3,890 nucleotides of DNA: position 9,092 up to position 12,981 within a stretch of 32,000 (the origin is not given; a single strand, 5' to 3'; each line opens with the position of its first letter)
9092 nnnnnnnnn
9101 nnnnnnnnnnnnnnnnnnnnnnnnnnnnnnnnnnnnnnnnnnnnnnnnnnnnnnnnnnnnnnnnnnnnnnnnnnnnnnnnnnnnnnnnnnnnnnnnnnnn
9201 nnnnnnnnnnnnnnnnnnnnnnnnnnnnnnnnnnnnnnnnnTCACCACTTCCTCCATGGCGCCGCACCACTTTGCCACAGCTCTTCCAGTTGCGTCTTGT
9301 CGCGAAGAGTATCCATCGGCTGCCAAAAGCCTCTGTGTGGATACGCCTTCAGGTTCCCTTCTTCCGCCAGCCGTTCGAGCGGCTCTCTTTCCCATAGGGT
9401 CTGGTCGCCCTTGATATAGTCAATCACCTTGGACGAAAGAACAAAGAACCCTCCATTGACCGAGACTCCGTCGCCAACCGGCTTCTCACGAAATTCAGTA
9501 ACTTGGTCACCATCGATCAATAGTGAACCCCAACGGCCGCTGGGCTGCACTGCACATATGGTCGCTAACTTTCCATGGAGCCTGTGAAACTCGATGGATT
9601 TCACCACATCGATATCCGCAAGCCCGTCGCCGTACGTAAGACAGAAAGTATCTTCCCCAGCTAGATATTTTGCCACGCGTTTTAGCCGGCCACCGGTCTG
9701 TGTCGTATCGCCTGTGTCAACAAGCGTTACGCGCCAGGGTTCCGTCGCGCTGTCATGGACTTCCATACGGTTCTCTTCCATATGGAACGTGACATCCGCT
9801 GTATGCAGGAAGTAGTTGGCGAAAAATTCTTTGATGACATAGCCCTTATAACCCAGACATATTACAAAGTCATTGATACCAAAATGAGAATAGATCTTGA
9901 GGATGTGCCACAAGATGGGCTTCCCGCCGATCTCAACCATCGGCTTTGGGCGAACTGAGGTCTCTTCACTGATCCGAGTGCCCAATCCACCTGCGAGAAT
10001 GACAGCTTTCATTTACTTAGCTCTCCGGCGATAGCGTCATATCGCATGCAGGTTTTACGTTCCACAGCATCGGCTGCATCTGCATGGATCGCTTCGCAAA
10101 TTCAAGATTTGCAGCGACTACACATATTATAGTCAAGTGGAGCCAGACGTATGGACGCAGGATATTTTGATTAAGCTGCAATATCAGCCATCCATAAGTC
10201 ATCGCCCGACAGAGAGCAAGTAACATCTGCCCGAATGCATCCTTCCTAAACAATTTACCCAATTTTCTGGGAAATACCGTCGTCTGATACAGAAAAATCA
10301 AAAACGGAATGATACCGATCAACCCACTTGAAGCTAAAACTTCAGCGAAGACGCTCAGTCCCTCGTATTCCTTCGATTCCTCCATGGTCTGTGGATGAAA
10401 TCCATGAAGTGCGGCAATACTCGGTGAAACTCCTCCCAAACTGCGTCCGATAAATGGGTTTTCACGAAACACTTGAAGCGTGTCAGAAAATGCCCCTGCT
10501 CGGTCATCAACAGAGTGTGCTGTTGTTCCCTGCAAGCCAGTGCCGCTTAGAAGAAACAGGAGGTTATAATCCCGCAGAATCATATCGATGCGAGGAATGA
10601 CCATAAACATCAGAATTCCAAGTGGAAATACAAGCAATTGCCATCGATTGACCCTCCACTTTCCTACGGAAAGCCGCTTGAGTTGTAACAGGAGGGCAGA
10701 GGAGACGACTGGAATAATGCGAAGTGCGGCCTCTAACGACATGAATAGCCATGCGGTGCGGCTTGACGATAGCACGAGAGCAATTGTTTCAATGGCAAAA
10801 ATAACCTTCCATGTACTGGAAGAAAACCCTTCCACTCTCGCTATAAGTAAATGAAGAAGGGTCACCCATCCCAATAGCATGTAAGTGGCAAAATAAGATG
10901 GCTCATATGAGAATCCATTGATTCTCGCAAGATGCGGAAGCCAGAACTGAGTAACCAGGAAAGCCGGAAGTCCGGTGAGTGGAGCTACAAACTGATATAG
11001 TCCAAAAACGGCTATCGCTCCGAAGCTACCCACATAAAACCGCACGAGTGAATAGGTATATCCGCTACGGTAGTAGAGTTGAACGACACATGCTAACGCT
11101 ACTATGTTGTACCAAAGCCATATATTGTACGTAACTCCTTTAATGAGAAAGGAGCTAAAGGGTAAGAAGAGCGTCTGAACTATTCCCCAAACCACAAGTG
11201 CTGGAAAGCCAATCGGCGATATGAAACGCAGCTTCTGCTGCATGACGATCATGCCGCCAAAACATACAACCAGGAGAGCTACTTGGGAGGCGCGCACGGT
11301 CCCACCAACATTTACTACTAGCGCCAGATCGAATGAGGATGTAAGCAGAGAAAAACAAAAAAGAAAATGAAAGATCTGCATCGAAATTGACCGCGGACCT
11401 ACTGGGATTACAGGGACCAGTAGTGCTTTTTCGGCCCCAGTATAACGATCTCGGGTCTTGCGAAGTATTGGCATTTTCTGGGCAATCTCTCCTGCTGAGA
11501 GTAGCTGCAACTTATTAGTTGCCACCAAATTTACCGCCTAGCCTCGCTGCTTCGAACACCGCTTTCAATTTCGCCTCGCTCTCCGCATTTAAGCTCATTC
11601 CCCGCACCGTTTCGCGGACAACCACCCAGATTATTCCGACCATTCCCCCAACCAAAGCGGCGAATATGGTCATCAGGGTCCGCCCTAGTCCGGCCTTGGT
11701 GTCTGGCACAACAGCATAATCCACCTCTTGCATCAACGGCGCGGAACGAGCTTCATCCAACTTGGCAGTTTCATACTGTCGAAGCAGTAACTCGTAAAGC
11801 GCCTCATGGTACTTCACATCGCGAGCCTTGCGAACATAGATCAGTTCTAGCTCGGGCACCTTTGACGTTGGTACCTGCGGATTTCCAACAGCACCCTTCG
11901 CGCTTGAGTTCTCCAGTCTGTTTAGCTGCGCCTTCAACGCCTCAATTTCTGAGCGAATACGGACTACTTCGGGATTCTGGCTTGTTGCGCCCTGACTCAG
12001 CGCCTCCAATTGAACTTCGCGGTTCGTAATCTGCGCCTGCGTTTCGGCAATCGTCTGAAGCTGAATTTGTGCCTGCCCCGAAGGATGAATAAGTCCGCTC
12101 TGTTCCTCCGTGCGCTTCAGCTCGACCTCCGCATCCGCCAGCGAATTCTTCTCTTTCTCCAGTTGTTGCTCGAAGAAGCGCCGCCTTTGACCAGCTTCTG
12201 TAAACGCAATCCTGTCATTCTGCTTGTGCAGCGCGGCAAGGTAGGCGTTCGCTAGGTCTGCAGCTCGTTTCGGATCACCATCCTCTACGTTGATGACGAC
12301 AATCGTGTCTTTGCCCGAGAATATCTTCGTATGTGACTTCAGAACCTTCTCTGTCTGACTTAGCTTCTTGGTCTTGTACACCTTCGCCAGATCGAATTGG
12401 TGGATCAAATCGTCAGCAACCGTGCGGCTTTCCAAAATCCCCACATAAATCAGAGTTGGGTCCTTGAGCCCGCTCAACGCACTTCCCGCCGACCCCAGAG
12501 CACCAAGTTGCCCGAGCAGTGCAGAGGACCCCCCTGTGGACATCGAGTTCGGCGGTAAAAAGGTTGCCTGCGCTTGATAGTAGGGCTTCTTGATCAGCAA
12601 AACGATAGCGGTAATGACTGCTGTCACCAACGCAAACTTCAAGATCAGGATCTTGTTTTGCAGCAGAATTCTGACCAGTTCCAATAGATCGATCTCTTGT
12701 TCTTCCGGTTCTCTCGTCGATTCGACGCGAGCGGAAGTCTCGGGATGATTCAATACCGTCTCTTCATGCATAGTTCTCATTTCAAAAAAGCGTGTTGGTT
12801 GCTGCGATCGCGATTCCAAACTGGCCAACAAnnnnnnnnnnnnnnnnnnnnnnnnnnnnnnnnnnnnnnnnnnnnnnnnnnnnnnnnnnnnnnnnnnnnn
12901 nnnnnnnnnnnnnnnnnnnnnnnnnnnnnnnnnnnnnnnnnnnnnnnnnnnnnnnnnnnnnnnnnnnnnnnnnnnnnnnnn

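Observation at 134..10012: Nine-gene translationally coupled CDP-sugar operon with a non-canonical tailoring set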

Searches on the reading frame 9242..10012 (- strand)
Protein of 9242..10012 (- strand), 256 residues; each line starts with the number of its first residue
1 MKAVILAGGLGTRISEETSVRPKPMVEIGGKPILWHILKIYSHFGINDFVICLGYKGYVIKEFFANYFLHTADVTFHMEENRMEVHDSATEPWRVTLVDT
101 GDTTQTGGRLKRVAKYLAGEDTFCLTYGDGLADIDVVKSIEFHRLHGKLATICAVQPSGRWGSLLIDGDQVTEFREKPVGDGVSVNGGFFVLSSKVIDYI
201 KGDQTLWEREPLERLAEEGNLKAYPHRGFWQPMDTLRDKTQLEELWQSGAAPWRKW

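Call 4: search_protein_families(library=pfam, proteins=[window:9242-10012:-], max_evalue=0.001)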
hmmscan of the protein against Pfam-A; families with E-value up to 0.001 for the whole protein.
window:9242-10012:- (256 aa): 2 families
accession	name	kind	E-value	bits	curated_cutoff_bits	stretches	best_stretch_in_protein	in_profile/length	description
PF00483.29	NTP_transferase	-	1.7e-16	61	21.2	1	2-212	1-206/245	Nucleotidyl transferase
PF12804.13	NTP_transf_3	-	4.7e-08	33.8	27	1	3-56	1-49/160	MobA-like NTP transferase domain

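Call 5: search_protein_families(library=ncbifam, proteins=[window:9242-10012:-], max_evalue=0.001)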
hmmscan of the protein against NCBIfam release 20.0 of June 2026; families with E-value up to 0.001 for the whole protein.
window:9242-10012:- (256 aa): 27 families (the best 25 are shown)
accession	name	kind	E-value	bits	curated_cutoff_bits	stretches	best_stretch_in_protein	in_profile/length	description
TIGR02623.1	G1P_cyt_trans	equivalog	4.1e-137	455.7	300.25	1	1-256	1-255/255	glucose-1-phosphate cytidylyltransferase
TIGR03992.1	Arch_glmU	subfamily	6.3e-24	84.6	292.1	2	1-78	1-78/393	bifunctional sugar-1-phosphate nucleotidylyltransferase/acetyltransferase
NF049965.1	GlMnHpPGnyltfHddC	equivalog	7.3e-21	74.8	300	1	1-201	1-176/221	D-glycero-D-manno-heptose 1-phosphate guanosyltransferase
NF052502.1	man1P_GTase_Rv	exception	8.9e-21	74.1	440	1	2-238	2-222/352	mannose-1-phosphate guanylyltransferase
NF041313.1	UDPGP_AglF_Halo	equivalog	1.8e-15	57.1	400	1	1-80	1-79/234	UTP--glucose-1-phosphate uridylyltransferase AglF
NF045761.1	NAMPUrTaseMurU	equivalog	2.9e-14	53.5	250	1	1-85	1-85/226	N-acetylmuramate alpha-1-phosphate uridylyltransferase MurU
NF041173.1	Sug_nt_acttase_Thmprot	equivalog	5.7e-14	51.9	600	1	1-201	1-177/405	bifunctional sugar-1-phosphate nucleotidylyltransferase/acetyltransferase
NF041135.1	IPPtranDIPPsyn_Thcocales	equivalog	1.3e-11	44.2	580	1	1-66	1-63/419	bifunctional L-myo-inositol-1-phosphate cytidylyltransferase/CDP-L-myo-inositol myo-inositolphosphotransferase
TIGR01208.1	rmlA_long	equivalog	1.3e-11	44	320.25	1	2-179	1-160/353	glucose-1-phosphate thymidylyltransferase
TIGR01173.1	glmU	equivalog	5.3e-08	32.1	366.85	1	1-70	1-67/452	bifunctional UDP-N-acetylglucosamine diphosphorylase/glucosamine-1-phosphate N-acetyltransferase GlmU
NF045697.1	MurNAcPUrMurU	equivalog_domain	7.2e-08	32.1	370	1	4-54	1-51/229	N-acetylmuramate alpha-1-phosphate uridylyltransferase MurU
TIGR01099.1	galU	equivalog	9.8e-08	31.9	326.8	1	1-133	2-133/261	UTP--glucose-1-phosphate uridylyltransferase GalU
TIGR02091.1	glgC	equivalog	1.8e-06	27.2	424.9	1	2-235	2-248/364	glucose-1-phosphate adenylyltransferase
NF003670.0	PRK05293.1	equivalog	6.7e-06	25.3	470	1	3-234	7-246/382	glucose-1-phosphate adenylyltransferase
NF001947.0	PRK00725.1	subfamily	8e-06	24.9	470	1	3-62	19-79/426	glucose-1-phosphate adenylyltransferase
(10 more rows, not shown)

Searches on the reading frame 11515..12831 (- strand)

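Call 64: search_protein_families(library=pfam, proteins=[window:11515-12831:-], max_evalue=0.001)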
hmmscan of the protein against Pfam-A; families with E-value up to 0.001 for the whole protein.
window:11515-12831:- (438 aa): 2 families
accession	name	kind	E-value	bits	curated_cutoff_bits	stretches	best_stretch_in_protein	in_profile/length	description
PF02706.20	Wzz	-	2.1e-12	47.6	25.5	1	45-144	1-89/91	Chain length determinant protein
PF13807.11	GNVR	-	1.9e-07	31.3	27.7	1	332-407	6-81/82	G-rich domain on putative tyrosine kinase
